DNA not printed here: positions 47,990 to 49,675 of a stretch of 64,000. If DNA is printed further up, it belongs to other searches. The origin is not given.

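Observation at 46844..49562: AAA+ ATPase / all-ankyrin two-gene operon embedded in the defence island: candidate undescribed system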

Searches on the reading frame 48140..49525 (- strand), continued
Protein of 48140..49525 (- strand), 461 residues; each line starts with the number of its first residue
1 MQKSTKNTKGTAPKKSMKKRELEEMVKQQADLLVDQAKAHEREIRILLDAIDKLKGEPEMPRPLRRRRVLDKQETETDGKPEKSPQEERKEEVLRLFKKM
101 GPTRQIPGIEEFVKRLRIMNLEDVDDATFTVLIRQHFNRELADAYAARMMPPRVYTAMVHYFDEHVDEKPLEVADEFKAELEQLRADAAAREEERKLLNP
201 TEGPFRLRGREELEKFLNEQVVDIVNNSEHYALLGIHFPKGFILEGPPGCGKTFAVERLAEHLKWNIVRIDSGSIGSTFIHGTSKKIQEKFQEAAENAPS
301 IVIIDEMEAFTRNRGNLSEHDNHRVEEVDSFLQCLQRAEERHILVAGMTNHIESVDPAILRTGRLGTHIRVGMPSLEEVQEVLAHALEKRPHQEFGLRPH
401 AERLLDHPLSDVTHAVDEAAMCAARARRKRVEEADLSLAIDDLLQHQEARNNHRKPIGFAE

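Call 19: find_encoding_contigs(protein=P0003, flank=10000, max_places=3)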
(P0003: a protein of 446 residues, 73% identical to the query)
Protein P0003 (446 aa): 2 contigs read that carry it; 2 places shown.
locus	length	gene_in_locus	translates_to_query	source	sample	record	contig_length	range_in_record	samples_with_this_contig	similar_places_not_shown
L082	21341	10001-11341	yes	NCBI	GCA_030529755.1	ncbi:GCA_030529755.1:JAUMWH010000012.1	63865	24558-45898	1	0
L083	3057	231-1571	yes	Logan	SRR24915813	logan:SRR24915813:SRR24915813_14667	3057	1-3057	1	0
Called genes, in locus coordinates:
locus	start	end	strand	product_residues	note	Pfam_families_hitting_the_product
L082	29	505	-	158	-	PF14088:DUF4268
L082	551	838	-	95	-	-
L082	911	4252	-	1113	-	PF02384:N6_Mtase (faint), PF20473:MmeI_Mtase (weak), PF07669:Eco57I, PF12950:TaqI_C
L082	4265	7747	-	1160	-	PF13091:PLDc_2 (weak), PF00176:SNF2-rel_dom, PF04851:ResIII, PF00271:Helicase_C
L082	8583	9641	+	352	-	-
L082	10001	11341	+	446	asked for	PF00004:AAA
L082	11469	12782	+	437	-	-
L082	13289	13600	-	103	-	-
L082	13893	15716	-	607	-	PF03235:GmrSD_N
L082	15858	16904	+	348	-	PF02518:HATPase_c (weak)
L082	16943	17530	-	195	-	-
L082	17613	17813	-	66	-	PF08238:Sel1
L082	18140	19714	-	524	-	PF28550:DUF8436, PF00890:FAD_binding_2 (faint), PF03486:HI0933_like (faint), PF07992:Pyr_redox_2 (faint), PF12831:FAD_oxidored (faint), PF01266:DAO, PF21688:FAD-depend_C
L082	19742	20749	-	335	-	PF00348:polyprenyl_synt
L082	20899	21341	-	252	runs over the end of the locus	PF11769:DUF3313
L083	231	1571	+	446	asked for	PF00004:AAA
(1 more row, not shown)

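Call 23: search_protein_families(library=pfam, proteins=[L031:6809-9304:+, L031:9308-10777:+, L031:10790-12436:+, L030:10790-13105:+, L049:6542-9340:+, L049:10784-11626:+, L022:10781-11467:+, L015:10786-11823:+, L028:10841-12868:+, L081:11351-12802:+], max_evalue=0.001)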
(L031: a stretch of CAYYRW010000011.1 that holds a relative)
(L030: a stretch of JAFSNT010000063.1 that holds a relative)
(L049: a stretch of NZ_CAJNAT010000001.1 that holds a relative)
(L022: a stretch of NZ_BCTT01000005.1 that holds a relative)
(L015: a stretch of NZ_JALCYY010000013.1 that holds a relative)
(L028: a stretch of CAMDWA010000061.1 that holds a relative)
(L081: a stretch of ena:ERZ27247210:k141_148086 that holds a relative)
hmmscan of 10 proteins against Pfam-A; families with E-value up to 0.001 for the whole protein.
L031:6809-9304:+ (831 aa): 2 families
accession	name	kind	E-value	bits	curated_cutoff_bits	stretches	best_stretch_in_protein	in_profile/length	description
PF00012.26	HSP70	-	2e-52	178.7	20.6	1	5-364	2-373/599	Hsp70 protein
PF06723.19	MreB_Mbl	-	2.9e-12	46.5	27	1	113-191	92-169/327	MreB/Mbl protein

L031:9308-10777:+ (489 aa): 3 families
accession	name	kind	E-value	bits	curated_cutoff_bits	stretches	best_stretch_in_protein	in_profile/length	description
PF00004.35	AAA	-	6e-27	95.1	21.2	1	269-399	1-130/131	ATPase family associated with various cellular activities (AAA)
PF13401.12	AAA_22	-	1.7e-06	28.8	27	0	268-290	7-29/130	AAA domain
PF13191.12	AAA_16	-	0.00099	20.1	32.6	0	265-341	23-101/167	AAA ATPase domain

L031:10790-12436:+ (548 aa): 0 families

L030:10790-13105:+ (771 aa): 0 families

L049:6542-9340:+ (932 aa): 2 families
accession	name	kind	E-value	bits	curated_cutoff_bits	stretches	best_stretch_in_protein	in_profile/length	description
PF00012.26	HSP70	-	1.5e-55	189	20.6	1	107-466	2-373/599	Hsp70 protein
PF06723.19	MreB_Mbl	-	9.6e-12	44.8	27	1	189-293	67-169/327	MreB/Mbl protein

L049:10784-11626:+ (280 aa): 0 families

L022:10781-11467:+ (228 aa): 0 families

L015:10786-11823:+ (345 aa): 0 families

L028:10841-12868:+ (675 aa): 2 families
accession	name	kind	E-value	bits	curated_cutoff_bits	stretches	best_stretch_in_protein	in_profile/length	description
PF19220.6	Rod_CreS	-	0.00044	19.8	100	1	528-625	31-127/359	Crescentin, rod domain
PF13851.11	GAS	-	0.00087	19.2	32.3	0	604-669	76-141/200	Growth-arrest specific micro-tubule binding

L081:11351-12802:+ (483 aa): 7 families
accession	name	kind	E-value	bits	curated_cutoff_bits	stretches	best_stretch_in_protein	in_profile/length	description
PF00023.36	Ank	-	5.6e-84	271.6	21.1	9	416-444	2-30/33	Ankyrin repeat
PF12796.13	Ank_2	-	9.3e-79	260.5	27.3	7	194-273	12-88/90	Ankyrin repeats (3 copies)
PF13637.12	Ank_4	-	4.2e-69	227.4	22.7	8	355-403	2-50/50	Ankyrin repeats (many copies)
PF13857.12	Ank_5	-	2.6e-56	187.4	27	7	165-216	1-53/56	Ankyrin repeats (many copies)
PF13606.12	Ank_3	-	6.2e-52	167.2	22.3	1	247-273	4-30/30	Ankyrin repeat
PF23745.1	ANK_LRRK2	-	2.5e-14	53.7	27.5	0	180-237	32-89/130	LRRK2 ANK repeat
PF24521.3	Ank_KRIT1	-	1e-08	35.5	80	0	69-167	15-106/149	KRIT1 ankyrin-repeats domain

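Call 24: search_protein_families(library=padloc, proteins=[L031:6809-9304:+, L031:9308-10777:+, L031:10790-12436:+, L030:10790-13105:+, L049:6542-9340:+, L049:10784-11626:+, L022:10781-11467:+, L015:10786-11823:+, L028:10841-12868:+, L081:11351-12802:+], max_evalue=0.001)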
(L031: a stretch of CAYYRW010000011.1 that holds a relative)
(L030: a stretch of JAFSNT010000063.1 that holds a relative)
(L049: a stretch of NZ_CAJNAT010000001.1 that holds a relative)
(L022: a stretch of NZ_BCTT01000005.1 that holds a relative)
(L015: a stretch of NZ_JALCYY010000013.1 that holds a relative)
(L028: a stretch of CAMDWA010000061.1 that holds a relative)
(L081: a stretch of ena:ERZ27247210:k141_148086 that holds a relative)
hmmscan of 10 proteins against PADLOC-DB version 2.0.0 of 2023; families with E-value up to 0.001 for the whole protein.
L031:6809-9304:+ (831 aa): 0 families

L031:9308-10777:+ (489 aa): 6 families
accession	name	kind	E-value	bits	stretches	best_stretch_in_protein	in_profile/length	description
PDLC02196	IetA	-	6.8e-28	96.1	1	247-475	103-325/374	-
PDLC04232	IetA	-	4.9e-20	70.2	1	210-476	61-321/330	-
PDLC02195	IetA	-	3e-18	64.3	1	252-464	123-330/395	-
PDLC04231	IetA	-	3e-14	51.5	1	233-414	89-260/262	-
PDLC00915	TRIP13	-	3.2e-11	41.2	1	268-446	65-260/302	TRIP13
PDLC00914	TRIP13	-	1.1e-09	36.2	1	267-446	72-261/302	TRIP13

L031:10790-12436:+ (548 aa): 0 families

L030:10790-13105:+ (771 aa): 0 families

L049:6542-9340:+ (932 aa): 1 family
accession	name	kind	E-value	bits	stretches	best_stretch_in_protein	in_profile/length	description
PDLC04731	PDC-M61B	-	3e-05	20.9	0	98-167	116-198/588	-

L049:10784-11626:+ (280 aa): 0 families

L022:10781-11467:+ (228 aa): 0 families

L015:10786-11823:+ (345 aa): 0 families

L028:10841-12868:+ (675 aa): 4 families
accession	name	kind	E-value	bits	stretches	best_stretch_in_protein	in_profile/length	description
PDLC03865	LmuB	-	4.6e-05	19.8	1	542-669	612-750/1007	-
PDLC03863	LmuB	-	0.00019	18.3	1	513-661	169-299/610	-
PDLC03859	LmuB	-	0.00043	17.6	0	416-668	269-479/611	-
PDLC00551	JetC2|JetC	-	0.00051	16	1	523-669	873-1020/1365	DUF3584 domain; MukB-like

L081:11351-12802:+ (483 aa): 3 families
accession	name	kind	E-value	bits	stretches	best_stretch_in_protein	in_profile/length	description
PDLC04783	PDC-M72A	-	3.9e-75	251.5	3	156-325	207-368/392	-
PDLC02908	Ankyrin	-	1.6e-32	110.7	4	308-374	725-793/880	-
PDLC02203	MzaA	-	4.1e-10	36.6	0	354-425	15-86/683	-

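Call 25: search_solved_structures(query=A1, max_evalue=0.00001)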
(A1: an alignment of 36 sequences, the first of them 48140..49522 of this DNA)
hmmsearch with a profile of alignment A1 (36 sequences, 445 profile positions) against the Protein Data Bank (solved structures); distinct sequences matched with E-value up to 0.00001: 273 (the best 60 are shown).
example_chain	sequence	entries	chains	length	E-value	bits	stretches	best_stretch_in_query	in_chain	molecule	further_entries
5vc7_A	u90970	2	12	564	1.8e-60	208.3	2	210-415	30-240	VCP-like ATPase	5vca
5g4g_A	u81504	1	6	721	4.5e-60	207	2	210-415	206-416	VCP-LIKE ATPASE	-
5g4f_A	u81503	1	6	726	4.6e-60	207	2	210-415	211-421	VCP-LIKE ATPASE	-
7wd3_A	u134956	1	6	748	1.4e-58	202.1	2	191-425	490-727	ATPase family gene 2 protein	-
7nku_A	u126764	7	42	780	1.6e-58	201.9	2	191-425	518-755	ATPase family gene 2 protein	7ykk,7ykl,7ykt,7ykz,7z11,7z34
9bji_A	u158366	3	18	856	1.9e-58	201.6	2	209-418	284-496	Nuclear valosin-containing protein-like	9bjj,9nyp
7wbb_A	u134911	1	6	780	1.1e-56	195.8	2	191-425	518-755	AFG2 isoform 1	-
7wub_C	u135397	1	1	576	5.3e-55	190.3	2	210-420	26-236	Transitional endoplasmic reticulum ATPase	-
7wub_D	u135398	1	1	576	5.4e-55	190.3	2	210-419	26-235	Transitional endoplasmic reticulum ATPase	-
6oaa_B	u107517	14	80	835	5.5e-55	190.2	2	210-416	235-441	Cell division control protein 48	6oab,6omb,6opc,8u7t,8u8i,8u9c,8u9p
8dar_A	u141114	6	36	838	5.6e-55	190.2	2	210-416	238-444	Cell division control protein 48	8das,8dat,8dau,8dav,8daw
6mck_A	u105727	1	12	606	7.2e-55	189.9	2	210-419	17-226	Transitional endoplasmic reticulum ATPase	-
5c18_A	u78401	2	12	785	1.3e-54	189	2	210-420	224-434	Transitional endoplasmic reticulum ATPase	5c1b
7rlj_A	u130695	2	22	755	1.5e-54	188.8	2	210-420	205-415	Transitional endoplasmic reticulum ATPase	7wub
8yka_A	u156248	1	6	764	1.5e-54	188.8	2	210-420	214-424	Transitional endoplasmic reticulum ATPase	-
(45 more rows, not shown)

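Call 39: search_protein_families(library=pfam, proteins=[L005:11362-12189:+, L005:12186-13253:+, L009:11470-12264:+, L009:12358-13410:+, L009:13415-14884:+, L007:7220-8569:+, L007:588-6917:+, L012:8350-9600:-, L012:5974-6693:-, L002:7099-8259:+], max_evalue=0.001)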
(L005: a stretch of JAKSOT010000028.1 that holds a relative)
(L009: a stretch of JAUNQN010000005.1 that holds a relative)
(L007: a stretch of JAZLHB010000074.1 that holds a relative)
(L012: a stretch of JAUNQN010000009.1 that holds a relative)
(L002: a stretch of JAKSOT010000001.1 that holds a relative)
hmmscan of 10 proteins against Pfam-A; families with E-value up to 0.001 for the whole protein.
L005:11362-12189:+ (275 aa): 1 family
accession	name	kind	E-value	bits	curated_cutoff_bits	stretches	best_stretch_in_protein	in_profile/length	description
PF07963.17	N_methyl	-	8.2e-09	35.1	21.2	1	47-72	2-27/27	Prokaryotic N-terminal methylation motif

L005:12186-13253:+ (355 aa): 1 family
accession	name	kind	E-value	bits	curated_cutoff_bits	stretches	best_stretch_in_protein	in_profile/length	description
PF00793.26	DAHP_synth_1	-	1e-84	284.1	25.5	1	43-335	8-265/270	DAHP synthetase I family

L009:11470-12264:+ (264 aa): 3 families
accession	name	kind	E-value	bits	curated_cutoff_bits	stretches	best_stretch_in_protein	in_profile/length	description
PF13561.12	adh_short_C2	-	2.5e-75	253.5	27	1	16-260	1-236/236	Enoyl-(Acyl carrier protein) reductase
PF00106.31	adh_short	-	2e-19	70.3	26.6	1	11-205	2-187/195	short chain dehydrogenase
PF23441.1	SDR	-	2e-05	24.6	27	1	134-259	130-255/258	SDR-like rossmann domain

L009:12358-13410:+ (350 aa): 0 families

L009:13415-14884:+ (489 aa): 2 families
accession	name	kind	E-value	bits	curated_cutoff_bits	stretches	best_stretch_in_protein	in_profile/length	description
PF02934.20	GatB_N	-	1.8e-102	342.7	23.4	1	8-296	1-271/277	GatB/GatE catalytic domain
PF02637.23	GatB_Yqey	-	1.4e-37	129.3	27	1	340-487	1-148/148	GatB domain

L007:7220-8569:+ (449 aa): 1 family
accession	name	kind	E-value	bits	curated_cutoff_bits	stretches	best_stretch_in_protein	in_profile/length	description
PF05013.17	FGase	-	5.2e-34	118.8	28.9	1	188-404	3-219/219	N-formylglutamate amidohydrolase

L007:588-6917:+ (2109 aa): 1 family
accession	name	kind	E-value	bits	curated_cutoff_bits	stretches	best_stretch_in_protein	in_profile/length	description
PF03797.25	Autotransporter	-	9e-18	65.4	26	1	1840-2088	5-254/255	Autotransporter beta-domain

L012:8350-9600:- (416 aa): 2 families
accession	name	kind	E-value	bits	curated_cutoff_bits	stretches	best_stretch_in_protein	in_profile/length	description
PF16653.10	Sacchrp_dh_C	-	1.1e-39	137.6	31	1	149-397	1-265/265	Saccharopine dehydrogenase C-terminal domain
PF03435.24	Sacchrp_dh_NADP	-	1.7e-34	119.3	25.1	1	12-145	1-129/129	Saccharopine dehydrogenase NADP binding domain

L012:5974-6693:- (239 aa): 1 family
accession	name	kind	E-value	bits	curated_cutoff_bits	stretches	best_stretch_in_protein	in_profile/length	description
PF03099.24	BPL_LplA_LipB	-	7e-12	45.8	21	1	21-119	19-126/133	Biotin/lipoate A/B protein ligase family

L002:7099-8259:+ (386 aa): 0 families

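Call 40: find_related_loci(query=A1, collection=metagenome_contigs, flank=8000)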
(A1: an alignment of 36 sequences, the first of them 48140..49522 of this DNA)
Query A1 (460 aa) in metagenome_contigs; peptide patterns used: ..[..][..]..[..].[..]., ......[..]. (x = any residue, [..] = any of these).
600 stretches matched a pattern (row limit reached: there are more); 363 encode a relative of the query (tblastn E <= 1e-3); the best 80 are kept; 80 distinct loci.
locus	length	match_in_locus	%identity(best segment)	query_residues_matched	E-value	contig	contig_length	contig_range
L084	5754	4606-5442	44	178-460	2e-74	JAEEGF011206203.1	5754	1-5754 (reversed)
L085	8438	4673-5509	44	178-460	2e-74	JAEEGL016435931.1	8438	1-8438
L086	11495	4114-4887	45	204-460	2e-72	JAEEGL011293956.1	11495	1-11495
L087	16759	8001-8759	49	203-458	5e-71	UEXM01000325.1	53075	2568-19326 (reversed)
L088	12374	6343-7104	47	203-458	9e-69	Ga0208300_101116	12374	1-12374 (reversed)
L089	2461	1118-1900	46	185-442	1e-68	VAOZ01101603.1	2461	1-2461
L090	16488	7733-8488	48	204-458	7e-67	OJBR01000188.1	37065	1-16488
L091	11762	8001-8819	45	185-458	4e-66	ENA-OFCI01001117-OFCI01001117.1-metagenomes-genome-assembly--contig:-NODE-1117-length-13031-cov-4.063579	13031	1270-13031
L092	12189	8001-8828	45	185-458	3e-67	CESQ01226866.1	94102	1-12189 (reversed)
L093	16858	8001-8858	44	183-458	2e-66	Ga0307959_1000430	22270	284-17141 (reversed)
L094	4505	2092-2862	48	200-458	6e-66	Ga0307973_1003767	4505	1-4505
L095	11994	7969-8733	47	193-446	5e-66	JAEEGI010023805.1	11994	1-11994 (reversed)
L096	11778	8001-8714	48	204-443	1e-65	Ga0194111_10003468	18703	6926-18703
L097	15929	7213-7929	48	202-440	4e-65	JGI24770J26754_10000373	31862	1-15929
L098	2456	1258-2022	47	204-458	2e-66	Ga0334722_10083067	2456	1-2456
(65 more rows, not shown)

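Call 46: predict_structure(alignment_id=A1)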
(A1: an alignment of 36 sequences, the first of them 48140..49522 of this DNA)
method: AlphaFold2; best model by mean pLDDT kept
length: 460 residues; sequences in the alignment: 36
mean_pLDDT: 83.7   pTM: 0.65
mean pLDDT of the five models: 83.7, 83.2, 82.5, 81.5, 80.8
residues with pLDDT >= 90: 213; 70-90: 187; 50-70: 23; < 50: 37
segments of 3 or more residues with pLDDT < 50: 1-12, 56-78
pLDDT, mean of each block of 10 residues (from residue 1): 40 66 85 86 81 56 39 46 85 89 90 88 92 93 92 94 89 89 86 79 85 94 93 92 90 92 94 69 88 93 90 82 82 91 94 89 82 88 91 95 87 94 95 96 85 54
secondary structure, 60 per line:
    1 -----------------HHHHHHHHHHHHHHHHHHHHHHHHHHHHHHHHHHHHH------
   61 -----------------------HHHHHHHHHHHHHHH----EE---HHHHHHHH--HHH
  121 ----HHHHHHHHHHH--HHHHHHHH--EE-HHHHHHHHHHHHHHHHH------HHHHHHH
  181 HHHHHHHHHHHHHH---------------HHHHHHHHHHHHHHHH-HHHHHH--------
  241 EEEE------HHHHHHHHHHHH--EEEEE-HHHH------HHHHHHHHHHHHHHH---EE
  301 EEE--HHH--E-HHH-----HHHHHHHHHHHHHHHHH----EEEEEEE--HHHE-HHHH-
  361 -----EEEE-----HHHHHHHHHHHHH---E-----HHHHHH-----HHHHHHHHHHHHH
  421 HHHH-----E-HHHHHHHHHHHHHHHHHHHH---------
elements in order: H18-54 H84-98 H108-115 H125-135 H138-145 H151-167 H174-194 H210-225 H227-232 E241-244 H251-262 E265-269 H271-274 H281-295 E299-303 H321-337 E342-348 H356-359 E366-369 H375-387 H397-402 H408-424 H432-451
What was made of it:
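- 48140..49525 (-): AAA+ ATPase gene. The ORF encodes 461 aa; the start may instead be Met17 at 49477. The AF2 model has mean pLDDT 83.7 (call 46).
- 48944..49276 (-): Lineage-specific helical N-domain (about residues 84-194). pLDDT is 85-94 in the full model (call 46).
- On Proteasome-activating ATPases (PAN/Rpt/Mpa): A long N-terminal helix is present, but a helical domain follows it, not an OB fold (call 46).
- Checked: The 'coiled-coil N-terminal half' is one long helix (about residues 18-54), a disordered basic linker (about 56-78) and a compact helical domain (about 84-194) (call 46).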
